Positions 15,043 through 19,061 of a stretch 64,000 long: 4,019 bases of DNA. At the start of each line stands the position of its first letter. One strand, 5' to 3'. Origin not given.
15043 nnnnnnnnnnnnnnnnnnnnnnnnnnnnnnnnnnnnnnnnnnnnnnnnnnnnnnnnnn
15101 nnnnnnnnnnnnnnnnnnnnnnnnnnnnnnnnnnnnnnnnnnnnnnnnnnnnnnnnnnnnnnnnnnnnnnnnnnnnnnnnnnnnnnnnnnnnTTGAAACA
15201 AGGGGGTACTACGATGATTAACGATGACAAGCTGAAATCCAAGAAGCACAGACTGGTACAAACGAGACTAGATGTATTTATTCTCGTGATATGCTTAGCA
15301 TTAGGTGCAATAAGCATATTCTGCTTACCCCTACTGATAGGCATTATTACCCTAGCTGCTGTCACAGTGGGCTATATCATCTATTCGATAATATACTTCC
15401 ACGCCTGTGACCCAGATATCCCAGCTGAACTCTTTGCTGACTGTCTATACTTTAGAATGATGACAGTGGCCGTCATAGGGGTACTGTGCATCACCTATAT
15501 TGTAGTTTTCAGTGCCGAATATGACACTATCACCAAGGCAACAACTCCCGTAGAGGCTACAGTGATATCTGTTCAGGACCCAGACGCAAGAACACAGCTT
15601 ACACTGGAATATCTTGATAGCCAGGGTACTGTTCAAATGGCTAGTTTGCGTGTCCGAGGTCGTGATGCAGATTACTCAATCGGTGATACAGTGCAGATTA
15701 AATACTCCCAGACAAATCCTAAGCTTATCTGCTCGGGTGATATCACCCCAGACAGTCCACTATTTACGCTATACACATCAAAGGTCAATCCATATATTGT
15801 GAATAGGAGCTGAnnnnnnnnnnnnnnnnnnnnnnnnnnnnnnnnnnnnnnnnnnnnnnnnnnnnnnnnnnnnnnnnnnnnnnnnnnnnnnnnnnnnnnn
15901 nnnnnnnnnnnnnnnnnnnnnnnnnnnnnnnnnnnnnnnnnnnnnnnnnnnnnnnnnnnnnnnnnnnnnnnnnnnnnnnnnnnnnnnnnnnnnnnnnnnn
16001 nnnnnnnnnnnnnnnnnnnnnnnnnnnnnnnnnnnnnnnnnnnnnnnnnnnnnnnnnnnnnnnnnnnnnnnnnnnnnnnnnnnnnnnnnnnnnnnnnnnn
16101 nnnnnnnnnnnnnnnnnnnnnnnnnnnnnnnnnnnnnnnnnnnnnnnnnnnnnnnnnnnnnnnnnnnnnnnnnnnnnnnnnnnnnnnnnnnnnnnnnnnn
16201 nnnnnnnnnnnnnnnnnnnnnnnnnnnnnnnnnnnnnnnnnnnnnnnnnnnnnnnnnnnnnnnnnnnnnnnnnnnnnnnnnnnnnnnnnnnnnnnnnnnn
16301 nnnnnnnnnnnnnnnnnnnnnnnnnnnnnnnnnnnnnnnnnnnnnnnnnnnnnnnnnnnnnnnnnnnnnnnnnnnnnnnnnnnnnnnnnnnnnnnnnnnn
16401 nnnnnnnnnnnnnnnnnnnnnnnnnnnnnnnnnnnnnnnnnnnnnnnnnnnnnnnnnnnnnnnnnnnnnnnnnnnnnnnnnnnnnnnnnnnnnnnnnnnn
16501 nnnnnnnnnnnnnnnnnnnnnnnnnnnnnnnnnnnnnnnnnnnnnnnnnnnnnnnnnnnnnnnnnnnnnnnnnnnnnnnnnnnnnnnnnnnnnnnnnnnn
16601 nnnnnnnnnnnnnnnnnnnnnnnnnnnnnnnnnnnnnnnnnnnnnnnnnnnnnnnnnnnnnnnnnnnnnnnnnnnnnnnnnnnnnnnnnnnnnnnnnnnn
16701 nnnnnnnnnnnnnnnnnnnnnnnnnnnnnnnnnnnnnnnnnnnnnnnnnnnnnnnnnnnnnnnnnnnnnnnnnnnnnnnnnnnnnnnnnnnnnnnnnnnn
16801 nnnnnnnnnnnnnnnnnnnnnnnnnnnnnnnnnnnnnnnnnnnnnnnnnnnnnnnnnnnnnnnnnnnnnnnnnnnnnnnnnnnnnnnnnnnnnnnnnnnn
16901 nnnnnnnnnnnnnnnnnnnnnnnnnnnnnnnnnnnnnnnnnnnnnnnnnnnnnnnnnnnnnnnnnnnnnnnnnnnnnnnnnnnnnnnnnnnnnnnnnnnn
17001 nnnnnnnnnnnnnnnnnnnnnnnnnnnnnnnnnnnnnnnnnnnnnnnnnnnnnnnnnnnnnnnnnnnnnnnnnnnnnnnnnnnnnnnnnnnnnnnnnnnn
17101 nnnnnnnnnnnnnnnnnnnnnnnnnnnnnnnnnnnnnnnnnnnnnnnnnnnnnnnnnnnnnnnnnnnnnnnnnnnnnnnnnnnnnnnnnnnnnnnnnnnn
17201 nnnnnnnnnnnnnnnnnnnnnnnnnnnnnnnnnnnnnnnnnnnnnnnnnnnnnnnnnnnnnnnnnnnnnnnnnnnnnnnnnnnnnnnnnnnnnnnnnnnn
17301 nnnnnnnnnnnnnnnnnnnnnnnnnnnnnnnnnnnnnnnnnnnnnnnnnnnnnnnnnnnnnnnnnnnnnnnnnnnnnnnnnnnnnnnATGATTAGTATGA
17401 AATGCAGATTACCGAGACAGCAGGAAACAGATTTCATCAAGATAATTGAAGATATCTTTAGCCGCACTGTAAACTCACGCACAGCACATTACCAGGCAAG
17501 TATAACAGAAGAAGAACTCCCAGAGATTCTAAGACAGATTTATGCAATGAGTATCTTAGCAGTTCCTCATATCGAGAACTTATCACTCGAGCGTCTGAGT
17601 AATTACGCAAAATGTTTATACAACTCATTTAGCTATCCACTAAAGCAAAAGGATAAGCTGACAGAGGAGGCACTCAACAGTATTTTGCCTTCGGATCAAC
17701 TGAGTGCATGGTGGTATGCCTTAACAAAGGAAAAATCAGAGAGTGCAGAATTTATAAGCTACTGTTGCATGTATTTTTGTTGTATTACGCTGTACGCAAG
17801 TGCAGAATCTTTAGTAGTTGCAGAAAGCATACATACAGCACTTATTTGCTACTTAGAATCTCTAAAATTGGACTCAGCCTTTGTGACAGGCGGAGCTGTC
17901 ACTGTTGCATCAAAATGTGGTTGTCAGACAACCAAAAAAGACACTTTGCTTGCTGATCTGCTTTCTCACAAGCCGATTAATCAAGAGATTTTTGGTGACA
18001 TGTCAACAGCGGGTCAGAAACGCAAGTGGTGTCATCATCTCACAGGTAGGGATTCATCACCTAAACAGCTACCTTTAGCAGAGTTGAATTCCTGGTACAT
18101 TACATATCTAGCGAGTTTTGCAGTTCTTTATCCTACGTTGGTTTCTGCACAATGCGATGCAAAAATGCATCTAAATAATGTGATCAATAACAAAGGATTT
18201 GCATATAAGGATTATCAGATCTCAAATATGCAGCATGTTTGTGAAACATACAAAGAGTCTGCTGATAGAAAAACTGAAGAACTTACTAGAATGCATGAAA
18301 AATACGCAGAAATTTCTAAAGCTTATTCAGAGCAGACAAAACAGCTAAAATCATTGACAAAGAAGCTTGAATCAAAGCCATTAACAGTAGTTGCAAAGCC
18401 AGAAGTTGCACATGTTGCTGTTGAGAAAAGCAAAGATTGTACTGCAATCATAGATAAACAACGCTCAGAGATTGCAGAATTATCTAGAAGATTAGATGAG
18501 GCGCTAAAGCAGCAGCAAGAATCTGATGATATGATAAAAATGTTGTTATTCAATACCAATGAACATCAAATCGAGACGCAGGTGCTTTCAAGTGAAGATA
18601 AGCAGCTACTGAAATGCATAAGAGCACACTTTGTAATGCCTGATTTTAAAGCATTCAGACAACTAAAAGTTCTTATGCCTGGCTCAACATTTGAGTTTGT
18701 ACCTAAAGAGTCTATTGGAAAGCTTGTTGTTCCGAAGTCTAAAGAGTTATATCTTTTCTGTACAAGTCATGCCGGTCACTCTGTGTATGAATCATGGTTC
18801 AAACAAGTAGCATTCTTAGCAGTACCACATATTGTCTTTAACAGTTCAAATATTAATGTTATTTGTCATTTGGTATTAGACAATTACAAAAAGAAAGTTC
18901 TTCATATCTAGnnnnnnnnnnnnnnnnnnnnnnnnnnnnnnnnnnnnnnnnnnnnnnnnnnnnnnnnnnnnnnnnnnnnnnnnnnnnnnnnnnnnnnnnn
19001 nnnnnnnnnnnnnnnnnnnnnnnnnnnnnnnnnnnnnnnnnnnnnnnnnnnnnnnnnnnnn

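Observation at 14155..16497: Two divergent full-length tmRNA genes; copy 1 has a stop after three tag codons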

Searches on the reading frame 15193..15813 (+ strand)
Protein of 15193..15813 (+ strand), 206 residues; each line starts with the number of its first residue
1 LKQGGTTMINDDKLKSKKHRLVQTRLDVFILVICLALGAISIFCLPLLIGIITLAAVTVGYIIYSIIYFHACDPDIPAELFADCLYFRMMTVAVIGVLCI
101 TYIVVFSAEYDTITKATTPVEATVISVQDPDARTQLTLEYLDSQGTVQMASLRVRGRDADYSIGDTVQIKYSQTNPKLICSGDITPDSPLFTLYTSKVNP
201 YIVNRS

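Call 69: search_protein_families(library=pfam, proteins=[window:15193-15813:+], max_evalue=0.01)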
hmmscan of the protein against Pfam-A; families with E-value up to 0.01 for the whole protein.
window:15193-15813:+ (206 aa): 0 families

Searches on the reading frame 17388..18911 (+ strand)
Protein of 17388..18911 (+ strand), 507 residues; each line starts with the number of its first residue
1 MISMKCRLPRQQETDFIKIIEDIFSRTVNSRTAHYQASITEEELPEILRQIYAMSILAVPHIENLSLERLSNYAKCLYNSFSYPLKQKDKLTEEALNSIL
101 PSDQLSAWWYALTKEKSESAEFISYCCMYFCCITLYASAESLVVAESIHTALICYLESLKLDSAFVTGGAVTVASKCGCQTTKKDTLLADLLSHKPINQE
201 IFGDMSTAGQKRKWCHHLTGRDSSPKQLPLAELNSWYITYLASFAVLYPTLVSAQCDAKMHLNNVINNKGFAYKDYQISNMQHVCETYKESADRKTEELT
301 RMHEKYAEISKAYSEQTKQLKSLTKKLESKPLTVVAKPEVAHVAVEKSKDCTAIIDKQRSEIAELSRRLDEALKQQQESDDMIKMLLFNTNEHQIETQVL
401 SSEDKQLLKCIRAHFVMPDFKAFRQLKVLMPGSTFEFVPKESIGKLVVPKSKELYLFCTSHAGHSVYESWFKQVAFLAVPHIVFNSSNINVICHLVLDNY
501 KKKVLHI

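Call 10: search_protein_families(library=phrogs, proteins=[window:17388-18911:+])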
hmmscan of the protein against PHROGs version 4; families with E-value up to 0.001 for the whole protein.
window:17388-18911:+ (507 aa): 0 families

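Call 18: find_related_loci(query=window:17388-18911:+, collection=viral_contigs, flank=10000)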
Query window:17388-18911:+ (507 aa) in viral_contigs; peptide patterns used: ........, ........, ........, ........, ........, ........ (x = any residue, [..] = any of these).
5 stretches matched a pattern, but none encodes a relative of the query by tblastn (E <= 1e-3).

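Call 69: search_protein_families(library=pfam, proteins=[window:17388-18911:+], max_evalue=0.01)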
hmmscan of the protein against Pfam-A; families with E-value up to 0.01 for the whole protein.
window:17388-18911:+ (507 aa): 0 families
